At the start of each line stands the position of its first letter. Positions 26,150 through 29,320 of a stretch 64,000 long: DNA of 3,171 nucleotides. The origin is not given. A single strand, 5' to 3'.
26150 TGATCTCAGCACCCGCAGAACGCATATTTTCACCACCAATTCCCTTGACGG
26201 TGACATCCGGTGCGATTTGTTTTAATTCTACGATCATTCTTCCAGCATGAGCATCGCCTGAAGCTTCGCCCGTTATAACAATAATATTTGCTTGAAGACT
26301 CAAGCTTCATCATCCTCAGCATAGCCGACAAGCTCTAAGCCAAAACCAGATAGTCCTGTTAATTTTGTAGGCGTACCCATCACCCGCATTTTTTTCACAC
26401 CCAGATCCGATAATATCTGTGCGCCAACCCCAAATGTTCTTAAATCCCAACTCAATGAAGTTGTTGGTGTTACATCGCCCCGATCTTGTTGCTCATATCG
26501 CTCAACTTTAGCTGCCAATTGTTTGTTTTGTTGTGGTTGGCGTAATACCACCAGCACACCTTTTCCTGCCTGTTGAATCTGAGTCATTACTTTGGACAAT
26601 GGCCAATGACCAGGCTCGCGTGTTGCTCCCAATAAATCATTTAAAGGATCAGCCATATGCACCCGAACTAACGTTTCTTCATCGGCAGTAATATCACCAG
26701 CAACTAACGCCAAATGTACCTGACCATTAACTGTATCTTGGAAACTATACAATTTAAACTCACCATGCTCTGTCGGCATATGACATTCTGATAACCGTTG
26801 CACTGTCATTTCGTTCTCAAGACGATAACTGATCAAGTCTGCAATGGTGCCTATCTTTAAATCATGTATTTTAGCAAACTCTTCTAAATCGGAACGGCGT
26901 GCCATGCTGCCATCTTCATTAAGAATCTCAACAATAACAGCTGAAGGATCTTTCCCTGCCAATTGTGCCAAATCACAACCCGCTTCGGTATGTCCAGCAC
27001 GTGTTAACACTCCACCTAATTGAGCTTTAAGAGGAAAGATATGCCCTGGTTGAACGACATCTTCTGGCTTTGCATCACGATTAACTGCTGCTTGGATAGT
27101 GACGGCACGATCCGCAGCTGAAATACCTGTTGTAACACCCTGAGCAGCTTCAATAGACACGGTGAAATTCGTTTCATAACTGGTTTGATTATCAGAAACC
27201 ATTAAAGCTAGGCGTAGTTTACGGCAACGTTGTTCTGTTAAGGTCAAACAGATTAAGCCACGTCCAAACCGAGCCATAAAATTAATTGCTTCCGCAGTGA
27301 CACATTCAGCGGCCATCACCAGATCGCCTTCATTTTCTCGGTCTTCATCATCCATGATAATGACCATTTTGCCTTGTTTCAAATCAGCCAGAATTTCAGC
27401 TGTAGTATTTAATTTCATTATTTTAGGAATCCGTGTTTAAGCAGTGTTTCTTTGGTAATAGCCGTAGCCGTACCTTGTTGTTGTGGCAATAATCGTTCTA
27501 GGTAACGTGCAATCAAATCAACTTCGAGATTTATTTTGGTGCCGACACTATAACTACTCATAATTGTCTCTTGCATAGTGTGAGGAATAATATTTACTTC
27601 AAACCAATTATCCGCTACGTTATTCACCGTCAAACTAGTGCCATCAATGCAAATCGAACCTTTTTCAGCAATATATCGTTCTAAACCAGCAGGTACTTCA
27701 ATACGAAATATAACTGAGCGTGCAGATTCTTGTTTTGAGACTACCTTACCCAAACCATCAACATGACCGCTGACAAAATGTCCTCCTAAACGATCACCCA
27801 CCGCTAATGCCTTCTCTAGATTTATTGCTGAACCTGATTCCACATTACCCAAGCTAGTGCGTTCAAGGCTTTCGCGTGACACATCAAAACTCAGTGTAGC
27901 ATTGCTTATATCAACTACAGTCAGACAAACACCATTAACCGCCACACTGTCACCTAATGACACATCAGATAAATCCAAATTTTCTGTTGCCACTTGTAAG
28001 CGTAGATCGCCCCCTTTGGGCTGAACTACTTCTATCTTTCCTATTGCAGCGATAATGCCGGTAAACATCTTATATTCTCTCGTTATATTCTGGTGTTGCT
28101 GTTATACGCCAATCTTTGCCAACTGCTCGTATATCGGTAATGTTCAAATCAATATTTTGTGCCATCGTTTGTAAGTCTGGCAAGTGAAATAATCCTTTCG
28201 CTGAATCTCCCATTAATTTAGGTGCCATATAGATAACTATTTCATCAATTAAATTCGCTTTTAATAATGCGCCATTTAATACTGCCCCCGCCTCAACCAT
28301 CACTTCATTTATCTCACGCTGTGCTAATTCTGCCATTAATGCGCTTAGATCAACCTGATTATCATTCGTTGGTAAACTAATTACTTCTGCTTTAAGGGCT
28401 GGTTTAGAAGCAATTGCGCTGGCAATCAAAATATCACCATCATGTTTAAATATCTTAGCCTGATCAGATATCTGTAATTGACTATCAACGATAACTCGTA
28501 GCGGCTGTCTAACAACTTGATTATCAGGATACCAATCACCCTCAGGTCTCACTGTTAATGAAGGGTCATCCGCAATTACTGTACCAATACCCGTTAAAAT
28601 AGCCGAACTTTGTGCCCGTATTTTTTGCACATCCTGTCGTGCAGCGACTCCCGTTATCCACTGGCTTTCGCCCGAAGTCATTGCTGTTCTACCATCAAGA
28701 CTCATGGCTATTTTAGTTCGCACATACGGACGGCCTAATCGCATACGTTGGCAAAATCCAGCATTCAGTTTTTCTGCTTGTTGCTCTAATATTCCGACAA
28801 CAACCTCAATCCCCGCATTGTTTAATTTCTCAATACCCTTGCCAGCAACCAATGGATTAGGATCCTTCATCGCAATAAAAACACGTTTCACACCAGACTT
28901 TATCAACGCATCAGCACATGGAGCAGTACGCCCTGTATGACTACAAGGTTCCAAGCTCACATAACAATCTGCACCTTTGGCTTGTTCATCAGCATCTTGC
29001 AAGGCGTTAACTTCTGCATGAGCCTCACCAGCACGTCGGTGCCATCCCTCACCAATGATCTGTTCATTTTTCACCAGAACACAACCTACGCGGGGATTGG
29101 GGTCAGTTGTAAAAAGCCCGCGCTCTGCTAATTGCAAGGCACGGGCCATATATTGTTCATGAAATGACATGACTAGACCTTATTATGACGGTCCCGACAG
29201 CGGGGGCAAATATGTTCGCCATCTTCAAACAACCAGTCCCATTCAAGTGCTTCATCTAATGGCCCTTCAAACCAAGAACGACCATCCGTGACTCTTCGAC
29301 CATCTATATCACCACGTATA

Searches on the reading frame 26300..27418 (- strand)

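Call 16: search_protein_families(library=pfam, proteins=[window:26300-27418:-], max_evalue=0.001)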
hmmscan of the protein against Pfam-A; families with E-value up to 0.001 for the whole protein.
window:26300-27418:- (372 aa): 2 families
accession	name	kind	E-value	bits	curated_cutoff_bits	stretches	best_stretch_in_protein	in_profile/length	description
PF00926.24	DHBP_synthase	-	4.6e-83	277.9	26.4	1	8-198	2-191/191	3,4-dihydroxy-2-butanone 4-phosphate synthase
PF00925.25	GTP_cyclohydro2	-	1.3e-47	161.9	23.3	1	208-366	2-163/165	GTP cyclohydrolase II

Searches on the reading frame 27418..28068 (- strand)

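Call 16: search_protein_families(library=pfam, proteins=[window:27418-28068:-], max_evalue=0.001)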
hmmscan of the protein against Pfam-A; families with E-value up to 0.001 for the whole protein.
window:27418-28068:- (216 aa): 1 family
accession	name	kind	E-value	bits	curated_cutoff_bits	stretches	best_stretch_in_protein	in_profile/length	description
PF00677.23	Lum_binding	-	7.4e-50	167.3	27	2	100-184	1-86/86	Lumazine binding domain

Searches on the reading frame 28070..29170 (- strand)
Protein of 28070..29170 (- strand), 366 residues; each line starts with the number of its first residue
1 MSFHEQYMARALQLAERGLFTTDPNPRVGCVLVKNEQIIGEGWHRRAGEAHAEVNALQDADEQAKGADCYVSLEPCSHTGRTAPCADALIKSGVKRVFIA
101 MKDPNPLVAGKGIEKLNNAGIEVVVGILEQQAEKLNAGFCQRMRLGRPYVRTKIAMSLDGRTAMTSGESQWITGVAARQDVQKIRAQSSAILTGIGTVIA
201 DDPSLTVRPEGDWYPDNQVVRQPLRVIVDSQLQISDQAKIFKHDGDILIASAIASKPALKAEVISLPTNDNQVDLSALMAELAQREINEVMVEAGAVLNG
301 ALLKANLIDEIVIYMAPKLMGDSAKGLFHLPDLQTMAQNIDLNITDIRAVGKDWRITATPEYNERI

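Call 16: search_protein_families(library=pfam, proteins=[window:28070-29170:-], max_evalue=0.001)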
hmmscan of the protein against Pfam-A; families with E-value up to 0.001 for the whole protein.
window:28070-29170:- (366 aa): 3 families
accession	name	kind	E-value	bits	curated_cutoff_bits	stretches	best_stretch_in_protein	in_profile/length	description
PF01872.23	RibD_C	-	3.5e-54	184.1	24.1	1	148-354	1-195/197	RibD C-terminal domain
PF00383.29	dCMP_cyt_deam_1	-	4.4e-22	78.3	25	1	1-101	1-102/102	Cytidine and deoxycytidylate deaminase zinc-binding region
PF14437.12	MafB19-deam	-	9.5e-13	48.7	27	1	4-117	3-117/142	MafB19-like deaminase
